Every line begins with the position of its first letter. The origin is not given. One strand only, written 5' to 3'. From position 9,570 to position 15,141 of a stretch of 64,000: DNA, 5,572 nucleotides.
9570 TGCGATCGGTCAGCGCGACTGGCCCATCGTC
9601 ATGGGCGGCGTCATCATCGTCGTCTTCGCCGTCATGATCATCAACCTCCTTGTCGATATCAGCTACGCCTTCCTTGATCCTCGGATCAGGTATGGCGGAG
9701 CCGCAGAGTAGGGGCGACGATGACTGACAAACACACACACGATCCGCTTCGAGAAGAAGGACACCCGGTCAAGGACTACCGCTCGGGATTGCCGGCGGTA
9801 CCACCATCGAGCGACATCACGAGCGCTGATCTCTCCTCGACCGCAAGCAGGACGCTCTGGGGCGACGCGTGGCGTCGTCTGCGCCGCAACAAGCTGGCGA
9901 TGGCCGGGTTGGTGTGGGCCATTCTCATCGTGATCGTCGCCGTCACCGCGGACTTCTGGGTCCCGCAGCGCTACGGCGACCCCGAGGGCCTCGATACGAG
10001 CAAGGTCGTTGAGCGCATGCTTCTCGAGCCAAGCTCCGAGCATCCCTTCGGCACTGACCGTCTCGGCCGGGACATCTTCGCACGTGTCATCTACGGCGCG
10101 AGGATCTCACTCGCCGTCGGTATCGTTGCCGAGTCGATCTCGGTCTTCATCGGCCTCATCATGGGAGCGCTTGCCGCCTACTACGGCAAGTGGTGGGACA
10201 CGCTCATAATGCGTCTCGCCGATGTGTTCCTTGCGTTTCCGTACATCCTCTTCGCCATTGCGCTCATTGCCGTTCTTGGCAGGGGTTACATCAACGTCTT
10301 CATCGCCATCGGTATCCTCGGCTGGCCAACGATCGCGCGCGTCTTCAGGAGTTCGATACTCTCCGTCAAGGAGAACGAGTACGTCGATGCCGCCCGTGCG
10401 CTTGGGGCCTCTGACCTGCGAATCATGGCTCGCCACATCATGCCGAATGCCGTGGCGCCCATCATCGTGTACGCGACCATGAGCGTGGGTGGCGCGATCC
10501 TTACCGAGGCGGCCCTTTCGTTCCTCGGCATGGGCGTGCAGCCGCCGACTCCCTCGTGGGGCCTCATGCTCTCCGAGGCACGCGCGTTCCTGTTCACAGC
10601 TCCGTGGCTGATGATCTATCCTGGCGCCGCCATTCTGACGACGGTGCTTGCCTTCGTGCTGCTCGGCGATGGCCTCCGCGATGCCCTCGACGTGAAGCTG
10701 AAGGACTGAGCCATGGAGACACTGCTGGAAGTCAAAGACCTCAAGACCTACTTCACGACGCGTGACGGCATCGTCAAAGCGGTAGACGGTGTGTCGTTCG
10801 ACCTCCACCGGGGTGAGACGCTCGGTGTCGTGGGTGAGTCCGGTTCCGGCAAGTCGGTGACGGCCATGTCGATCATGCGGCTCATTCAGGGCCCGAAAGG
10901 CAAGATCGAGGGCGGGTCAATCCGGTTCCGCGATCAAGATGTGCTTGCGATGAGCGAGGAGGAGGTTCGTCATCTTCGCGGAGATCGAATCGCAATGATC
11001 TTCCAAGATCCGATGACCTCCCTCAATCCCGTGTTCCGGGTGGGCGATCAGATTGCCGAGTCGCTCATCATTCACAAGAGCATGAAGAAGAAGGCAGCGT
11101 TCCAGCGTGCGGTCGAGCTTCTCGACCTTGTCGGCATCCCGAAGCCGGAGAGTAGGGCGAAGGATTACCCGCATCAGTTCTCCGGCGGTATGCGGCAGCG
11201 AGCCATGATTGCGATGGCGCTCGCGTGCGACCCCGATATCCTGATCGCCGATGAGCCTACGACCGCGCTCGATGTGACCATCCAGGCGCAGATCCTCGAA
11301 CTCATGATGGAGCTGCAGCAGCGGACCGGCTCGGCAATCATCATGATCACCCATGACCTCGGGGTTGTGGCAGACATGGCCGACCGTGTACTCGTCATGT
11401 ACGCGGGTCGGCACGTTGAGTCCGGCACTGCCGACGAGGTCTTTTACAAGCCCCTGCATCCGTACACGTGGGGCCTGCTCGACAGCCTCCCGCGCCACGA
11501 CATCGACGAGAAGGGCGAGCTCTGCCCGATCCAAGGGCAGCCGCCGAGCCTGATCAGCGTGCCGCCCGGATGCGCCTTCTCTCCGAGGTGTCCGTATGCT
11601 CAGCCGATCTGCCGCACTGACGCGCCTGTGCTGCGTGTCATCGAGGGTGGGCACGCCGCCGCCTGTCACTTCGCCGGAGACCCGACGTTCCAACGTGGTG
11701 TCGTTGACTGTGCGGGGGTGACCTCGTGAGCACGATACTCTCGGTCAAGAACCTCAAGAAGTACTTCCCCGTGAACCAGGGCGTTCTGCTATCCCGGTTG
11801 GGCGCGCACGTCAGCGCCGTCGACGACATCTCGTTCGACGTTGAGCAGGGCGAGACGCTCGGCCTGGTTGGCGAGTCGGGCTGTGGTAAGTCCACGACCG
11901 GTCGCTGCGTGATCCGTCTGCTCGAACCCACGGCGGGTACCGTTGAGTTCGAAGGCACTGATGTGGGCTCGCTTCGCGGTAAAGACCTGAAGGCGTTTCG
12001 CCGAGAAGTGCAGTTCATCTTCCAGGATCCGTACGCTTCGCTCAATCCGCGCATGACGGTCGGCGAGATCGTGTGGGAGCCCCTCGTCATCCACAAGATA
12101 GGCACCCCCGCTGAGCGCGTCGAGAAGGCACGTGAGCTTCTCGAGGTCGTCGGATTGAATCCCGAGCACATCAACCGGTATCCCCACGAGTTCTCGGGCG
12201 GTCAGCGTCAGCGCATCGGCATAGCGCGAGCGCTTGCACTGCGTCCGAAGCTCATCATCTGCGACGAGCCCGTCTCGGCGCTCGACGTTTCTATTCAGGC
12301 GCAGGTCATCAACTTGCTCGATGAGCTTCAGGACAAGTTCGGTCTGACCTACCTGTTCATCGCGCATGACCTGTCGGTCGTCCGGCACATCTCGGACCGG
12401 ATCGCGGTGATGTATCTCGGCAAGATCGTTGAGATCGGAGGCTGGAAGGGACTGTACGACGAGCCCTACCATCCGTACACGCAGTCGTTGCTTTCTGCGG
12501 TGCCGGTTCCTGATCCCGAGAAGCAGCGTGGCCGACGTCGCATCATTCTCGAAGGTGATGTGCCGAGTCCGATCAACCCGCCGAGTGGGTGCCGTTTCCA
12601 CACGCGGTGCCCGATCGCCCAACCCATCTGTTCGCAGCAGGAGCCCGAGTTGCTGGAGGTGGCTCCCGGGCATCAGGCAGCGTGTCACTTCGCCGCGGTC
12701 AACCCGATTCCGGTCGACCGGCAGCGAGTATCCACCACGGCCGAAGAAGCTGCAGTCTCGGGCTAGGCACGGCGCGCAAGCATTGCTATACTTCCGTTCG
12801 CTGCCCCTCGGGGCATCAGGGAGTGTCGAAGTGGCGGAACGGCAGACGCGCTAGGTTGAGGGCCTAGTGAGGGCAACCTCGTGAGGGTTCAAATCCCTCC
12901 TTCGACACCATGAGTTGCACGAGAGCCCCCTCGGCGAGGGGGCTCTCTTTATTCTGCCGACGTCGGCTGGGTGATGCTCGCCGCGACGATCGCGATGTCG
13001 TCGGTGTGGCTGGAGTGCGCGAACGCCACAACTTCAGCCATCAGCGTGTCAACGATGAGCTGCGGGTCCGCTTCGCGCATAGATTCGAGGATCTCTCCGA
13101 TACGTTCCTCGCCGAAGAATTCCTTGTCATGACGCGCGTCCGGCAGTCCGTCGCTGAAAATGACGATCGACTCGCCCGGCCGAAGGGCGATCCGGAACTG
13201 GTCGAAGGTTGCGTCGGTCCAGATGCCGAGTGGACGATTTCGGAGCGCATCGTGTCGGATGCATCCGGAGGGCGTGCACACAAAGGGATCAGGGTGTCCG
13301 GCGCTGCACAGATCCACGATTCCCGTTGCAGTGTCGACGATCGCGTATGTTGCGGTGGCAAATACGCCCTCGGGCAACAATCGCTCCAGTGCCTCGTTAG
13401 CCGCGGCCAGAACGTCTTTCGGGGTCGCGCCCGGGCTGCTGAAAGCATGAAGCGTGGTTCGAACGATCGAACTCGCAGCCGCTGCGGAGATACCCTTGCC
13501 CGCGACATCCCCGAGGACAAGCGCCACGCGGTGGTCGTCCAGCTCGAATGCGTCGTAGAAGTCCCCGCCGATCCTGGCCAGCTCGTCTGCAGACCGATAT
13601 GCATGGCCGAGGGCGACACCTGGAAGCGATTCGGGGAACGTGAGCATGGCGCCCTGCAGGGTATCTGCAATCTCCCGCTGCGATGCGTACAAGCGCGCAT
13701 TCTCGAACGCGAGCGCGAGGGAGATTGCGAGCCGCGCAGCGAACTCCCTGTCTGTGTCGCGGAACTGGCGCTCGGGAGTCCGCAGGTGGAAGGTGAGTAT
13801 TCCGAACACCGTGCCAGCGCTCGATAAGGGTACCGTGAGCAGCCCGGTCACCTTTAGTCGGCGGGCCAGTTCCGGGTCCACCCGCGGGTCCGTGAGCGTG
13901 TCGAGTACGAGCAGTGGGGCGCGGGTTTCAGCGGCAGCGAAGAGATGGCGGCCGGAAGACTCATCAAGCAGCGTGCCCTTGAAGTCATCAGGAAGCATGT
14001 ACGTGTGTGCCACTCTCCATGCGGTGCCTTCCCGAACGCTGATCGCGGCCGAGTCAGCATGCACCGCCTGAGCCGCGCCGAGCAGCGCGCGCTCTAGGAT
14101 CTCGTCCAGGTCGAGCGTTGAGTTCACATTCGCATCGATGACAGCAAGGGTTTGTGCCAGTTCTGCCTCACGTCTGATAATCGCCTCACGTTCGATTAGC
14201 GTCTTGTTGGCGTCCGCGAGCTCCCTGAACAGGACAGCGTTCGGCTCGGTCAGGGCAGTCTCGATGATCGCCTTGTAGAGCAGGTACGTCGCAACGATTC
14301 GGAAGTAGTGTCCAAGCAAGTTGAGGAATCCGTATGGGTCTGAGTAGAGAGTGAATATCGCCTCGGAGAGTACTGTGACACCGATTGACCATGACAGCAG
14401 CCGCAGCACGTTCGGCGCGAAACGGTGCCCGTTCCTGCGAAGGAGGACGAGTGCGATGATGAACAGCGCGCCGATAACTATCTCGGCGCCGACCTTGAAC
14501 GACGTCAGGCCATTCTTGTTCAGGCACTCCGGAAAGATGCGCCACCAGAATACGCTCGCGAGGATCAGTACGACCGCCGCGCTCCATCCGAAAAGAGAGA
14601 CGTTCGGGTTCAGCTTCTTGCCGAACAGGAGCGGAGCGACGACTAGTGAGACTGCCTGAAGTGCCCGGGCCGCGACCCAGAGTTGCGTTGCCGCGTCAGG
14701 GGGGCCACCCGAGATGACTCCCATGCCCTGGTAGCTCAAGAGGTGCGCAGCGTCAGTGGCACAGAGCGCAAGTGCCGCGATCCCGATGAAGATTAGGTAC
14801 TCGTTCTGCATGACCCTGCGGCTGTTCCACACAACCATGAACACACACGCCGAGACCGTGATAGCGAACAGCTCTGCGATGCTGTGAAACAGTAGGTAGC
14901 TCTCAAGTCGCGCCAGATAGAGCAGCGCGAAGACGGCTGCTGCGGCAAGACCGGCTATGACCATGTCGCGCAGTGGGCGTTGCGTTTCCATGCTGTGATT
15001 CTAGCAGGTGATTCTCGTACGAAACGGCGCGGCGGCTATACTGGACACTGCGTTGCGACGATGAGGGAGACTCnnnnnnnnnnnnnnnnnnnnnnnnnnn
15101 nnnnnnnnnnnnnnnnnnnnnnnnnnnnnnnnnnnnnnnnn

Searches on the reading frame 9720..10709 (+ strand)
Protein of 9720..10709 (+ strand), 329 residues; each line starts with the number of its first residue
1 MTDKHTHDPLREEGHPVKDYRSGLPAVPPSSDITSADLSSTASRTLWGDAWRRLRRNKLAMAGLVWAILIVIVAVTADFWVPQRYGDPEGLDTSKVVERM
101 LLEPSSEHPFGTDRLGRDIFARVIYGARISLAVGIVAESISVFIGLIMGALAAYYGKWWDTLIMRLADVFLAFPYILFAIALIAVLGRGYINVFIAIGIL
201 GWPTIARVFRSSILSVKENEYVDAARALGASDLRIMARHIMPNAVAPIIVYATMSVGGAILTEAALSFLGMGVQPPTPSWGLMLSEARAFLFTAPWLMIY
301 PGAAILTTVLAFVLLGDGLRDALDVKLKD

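Call 59: search_protein_families(library=pfam, proteins=[window:9720-10709:+], max_evalue=0.000001)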
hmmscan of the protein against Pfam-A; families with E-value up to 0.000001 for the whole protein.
window:9720-10709:+ (329 aa): 2 families
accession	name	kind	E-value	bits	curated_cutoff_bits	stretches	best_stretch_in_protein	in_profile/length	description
PF00528.27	BPD_transp_1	-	2.2e-34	119.2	26.4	1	145-327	1-182/184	Binding-protein-dependent transport system inner membrane component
PF12911.12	OppC_N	-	3.1e-14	53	23.9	1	45-85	1-41/53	N-terminal TM domain of oligopeptide transport permease C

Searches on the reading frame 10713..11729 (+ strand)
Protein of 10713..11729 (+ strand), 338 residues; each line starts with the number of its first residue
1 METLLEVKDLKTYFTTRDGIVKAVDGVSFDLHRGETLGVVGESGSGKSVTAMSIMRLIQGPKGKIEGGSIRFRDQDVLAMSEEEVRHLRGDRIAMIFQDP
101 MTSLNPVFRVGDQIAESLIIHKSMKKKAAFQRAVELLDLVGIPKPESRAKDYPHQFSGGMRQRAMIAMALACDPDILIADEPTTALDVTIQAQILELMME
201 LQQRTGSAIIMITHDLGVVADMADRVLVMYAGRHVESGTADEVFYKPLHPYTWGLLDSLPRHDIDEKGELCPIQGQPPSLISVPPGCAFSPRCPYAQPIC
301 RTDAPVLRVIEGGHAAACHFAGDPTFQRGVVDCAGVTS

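Call 59: search_protein_families(library=pfam, proteins=[window:10713-11729:+], max_evalue=0.000001)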
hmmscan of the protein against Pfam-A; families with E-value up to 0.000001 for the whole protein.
window:10713-11729:+ (338 aa): 3 families
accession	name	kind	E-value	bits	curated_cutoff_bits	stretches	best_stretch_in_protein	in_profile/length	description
PF00005.33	ABC_tran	-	4.6e-29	102.2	25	1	25-184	2-137/137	ABC transporter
PF08352.17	oligo_HPY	-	7.6e-21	74.7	27.1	1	235-300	1-65/65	Oligopeptide/dipeptide transporter, C-terminal region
PF13304.12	AAA_21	-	3.4e-10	40.9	27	1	145-219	227-303/304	AAA domain, putative AbiEii toxin, Type IV TA system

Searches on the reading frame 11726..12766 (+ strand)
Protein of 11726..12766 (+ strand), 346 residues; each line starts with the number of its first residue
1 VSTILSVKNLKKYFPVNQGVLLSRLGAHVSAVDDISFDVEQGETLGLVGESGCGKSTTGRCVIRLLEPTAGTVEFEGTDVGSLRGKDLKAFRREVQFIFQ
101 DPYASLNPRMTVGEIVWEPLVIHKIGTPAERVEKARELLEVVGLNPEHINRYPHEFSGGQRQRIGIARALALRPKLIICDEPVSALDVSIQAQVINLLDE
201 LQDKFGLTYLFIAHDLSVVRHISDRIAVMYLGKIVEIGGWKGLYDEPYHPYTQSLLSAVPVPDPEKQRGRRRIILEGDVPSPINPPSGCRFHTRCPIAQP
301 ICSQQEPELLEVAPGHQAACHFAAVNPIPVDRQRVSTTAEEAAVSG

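Call 59: search_protein_families(library=pfam, proteins=[window:11726-12766:+], max_evalue=0.000001)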
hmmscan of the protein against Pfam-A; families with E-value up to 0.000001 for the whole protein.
window:11726-12766:+ (346 aa): 2 families
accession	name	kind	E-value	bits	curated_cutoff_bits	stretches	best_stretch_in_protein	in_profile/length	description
PF00005.33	ABC_tran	-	1.8e-36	126.2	25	1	33-183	2-136/137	ABC transporter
PF08352.17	oligo_HPY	-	2.7e-18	66.5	27.1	1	235-302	1-65/65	Oligopeptide/dipeptide transporter, C-terminal region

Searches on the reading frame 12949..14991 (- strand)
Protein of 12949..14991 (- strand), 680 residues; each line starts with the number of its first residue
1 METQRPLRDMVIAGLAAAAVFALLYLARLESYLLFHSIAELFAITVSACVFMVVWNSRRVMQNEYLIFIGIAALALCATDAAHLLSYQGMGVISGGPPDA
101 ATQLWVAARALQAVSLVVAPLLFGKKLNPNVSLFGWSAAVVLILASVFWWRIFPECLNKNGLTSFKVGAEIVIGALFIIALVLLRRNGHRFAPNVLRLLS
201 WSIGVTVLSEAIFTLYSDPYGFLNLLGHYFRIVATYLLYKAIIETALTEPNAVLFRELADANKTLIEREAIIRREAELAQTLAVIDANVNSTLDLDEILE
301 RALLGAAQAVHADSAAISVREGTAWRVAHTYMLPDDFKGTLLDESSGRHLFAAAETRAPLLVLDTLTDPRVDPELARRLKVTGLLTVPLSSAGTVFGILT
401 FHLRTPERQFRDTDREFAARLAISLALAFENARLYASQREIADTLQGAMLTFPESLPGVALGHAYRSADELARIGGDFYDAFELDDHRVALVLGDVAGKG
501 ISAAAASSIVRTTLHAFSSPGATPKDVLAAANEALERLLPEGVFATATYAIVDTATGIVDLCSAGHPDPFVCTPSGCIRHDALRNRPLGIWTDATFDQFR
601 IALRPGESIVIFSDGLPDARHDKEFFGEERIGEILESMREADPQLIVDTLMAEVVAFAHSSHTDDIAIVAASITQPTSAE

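Call 47: search_protein_families(library=pfam, proteins=[window:12949-14991:-], max_evalue=0.000001)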
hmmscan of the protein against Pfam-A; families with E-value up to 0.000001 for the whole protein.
window:12949-14991:- (680 aa): 5 families
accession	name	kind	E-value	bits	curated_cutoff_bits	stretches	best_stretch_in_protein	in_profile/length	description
PF17159.10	MASE3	-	1.1e-74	251.3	31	1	28-250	2-226/226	Membrane-associated sensor domain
PF07228.17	SpoIIE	-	5.1e-47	160.8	25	1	485-672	1-190/192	Stage II sporulation protein E (SpoIIE)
PF01590.32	GAF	-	4.6e-13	50.3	22.4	1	294-428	1-132/133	GAF domain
PF13185.12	GAF_2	-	1.6e-12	48.2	28.6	1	293-430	2-136/136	GAF domain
PF13492.12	GAF_3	-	6e-07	30.4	27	0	294-431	1-129/129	GAF domain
